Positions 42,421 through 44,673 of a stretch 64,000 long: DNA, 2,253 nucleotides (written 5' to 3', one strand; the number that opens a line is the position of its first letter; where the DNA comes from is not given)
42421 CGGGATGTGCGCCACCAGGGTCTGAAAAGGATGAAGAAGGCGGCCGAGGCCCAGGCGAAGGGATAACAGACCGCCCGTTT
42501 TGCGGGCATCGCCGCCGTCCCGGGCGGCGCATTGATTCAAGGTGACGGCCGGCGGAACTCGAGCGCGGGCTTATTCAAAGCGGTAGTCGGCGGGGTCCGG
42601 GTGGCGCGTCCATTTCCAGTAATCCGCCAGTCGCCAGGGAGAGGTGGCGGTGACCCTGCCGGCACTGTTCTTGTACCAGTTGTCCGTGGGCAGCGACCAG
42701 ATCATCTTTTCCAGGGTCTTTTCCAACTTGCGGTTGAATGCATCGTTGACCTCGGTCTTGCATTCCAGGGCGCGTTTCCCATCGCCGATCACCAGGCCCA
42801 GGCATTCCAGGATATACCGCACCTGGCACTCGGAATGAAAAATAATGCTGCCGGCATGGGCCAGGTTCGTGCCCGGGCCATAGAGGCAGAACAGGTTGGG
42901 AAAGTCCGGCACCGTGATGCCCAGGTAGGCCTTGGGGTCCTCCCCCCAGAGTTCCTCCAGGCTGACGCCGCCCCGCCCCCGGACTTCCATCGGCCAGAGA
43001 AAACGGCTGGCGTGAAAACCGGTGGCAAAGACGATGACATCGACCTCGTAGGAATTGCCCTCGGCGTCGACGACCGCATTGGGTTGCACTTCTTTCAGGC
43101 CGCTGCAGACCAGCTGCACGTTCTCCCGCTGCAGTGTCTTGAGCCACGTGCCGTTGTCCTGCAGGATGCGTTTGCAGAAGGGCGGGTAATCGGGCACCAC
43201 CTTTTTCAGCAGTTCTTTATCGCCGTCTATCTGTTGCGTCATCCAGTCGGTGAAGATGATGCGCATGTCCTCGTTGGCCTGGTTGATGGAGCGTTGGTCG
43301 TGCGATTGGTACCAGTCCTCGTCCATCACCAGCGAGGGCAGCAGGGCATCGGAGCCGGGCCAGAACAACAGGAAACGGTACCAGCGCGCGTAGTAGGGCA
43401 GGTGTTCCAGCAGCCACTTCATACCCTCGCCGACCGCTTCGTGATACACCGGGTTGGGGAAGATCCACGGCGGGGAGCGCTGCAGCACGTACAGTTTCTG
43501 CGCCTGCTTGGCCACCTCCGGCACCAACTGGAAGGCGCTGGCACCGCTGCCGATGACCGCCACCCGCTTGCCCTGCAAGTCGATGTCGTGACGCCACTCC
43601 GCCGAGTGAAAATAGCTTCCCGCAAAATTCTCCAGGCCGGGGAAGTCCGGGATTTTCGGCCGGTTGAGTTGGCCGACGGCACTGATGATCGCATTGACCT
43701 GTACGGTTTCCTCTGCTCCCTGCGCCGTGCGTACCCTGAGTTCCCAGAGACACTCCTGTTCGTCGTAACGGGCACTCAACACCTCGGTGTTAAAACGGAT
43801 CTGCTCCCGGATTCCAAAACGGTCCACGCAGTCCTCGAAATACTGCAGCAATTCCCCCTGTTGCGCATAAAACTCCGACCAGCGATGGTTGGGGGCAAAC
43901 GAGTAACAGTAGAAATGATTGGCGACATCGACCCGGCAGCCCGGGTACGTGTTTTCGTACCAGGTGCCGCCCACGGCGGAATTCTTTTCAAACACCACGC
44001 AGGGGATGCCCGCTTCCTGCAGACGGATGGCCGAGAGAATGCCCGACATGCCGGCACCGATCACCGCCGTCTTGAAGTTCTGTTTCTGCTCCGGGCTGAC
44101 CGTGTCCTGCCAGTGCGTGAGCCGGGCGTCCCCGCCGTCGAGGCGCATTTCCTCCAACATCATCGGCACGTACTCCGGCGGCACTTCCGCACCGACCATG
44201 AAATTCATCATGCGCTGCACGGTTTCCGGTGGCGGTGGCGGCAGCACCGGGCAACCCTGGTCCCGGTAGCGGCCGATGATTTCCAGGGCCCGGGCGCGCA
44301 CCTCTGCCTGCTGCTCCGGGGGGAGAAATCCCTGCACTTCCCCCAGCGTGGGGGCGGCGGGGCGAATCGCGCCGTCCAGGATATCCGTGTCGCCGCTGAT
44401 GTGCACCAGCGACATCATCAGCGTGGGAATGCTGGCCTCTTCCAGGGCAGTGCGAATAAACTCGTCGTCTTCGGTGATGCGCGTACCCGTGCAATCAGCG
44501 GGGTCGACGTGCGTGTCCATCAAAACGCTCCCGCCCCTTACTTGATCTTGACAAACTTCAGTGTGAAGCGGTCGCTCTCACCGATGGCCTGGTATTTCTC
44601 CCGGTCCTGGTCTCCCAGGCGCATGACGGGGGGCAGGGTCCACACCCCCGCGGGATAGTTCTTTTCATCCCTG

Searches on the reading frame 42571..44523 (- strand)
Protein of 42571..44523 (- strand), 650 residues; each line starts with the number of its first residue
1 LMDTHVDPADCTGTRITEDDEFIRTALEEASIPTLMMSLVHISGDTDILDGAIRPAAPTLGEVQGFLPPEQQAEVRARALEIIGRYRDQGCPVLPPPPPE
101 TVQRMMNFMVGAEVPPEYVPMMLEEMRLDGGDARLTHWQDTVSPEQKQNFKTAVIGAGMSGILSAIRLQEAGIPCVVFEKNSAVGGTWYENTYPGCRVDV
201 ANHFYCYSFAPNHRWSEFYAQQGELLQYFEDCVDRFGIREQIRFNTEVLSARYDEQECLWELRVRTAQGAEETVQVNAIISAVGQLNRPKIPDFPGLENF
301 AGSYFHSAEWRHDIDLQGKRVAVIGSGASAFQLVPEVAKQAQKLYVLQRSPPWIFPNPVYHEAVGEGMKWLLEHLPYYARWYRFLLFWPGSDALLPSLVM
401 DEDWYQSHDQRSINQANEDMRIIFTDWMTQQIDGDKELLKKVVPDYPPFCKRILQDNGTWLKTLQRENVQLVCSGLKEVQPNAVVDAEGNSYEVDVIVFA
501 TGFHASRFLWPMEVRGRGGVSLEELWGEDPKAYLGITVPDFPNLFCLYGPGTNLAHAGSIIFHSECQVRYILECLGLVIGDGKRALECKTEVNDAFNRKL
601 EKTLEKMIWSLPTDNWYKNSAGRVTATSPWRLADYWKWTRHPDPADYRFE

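Call 32: search_protein_families(library=pfam, proteins=[window:42571-44523:-])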
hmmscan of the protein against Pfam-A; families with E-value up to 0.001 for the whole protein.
window:42571-44523:- (650 aa): 10 families
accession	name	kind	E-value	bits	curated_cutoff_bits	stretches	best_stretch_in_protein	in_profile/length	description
PF00743.25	FMO-like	-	8.1e-27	94.3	22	1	151-355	3-220/532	Flavin-binding monooxygenase-like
PF13738.12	Pyr_redox_3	-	1.8e-16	60.7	30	1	154-355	2-201/305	Pyridine nucleotide-disulphide oxidoreductase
PF07992.20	Pyr_redox_2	-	7.9e-16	58.8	26.1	1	151-351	2-175/291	Pyridine nucleotide-disulphide oxidoreductase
PF13450.12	NAD_binding_8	-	4e-13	49.9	21.9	1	154-221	1-67/68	NAD(P)-binding Rossmann-like domain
PF13434.12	Lys_Orn_oxgnase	-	6.7e-13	48.9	21.3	1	217-343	89-213/339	L-lysine 6-monooxygenase/L-ornithine 5-monooxygenase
PF01266.30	DAO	-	1.6e-08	34.9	27.9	1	152-192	2-43/353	FAD dependent oxidoreductase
PF00890.30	FAD_binding_2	-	4.3e-05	23.3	20.4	1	153-187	3-37/414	FAD binding domain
PF13454.12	NAD_binding_9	-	0.00014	22.3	21.8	0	153-208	1-61/155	FAD-NAD(P)-binding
PF01494.25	FAD_binding_3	-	0.00017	21.3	22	0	151-182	3-34/349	FAD binding domain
PF03486.20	HI0933_like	-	0.00019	21.4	50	0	151-185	2-36/244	HI0933-like protein Rossmann domain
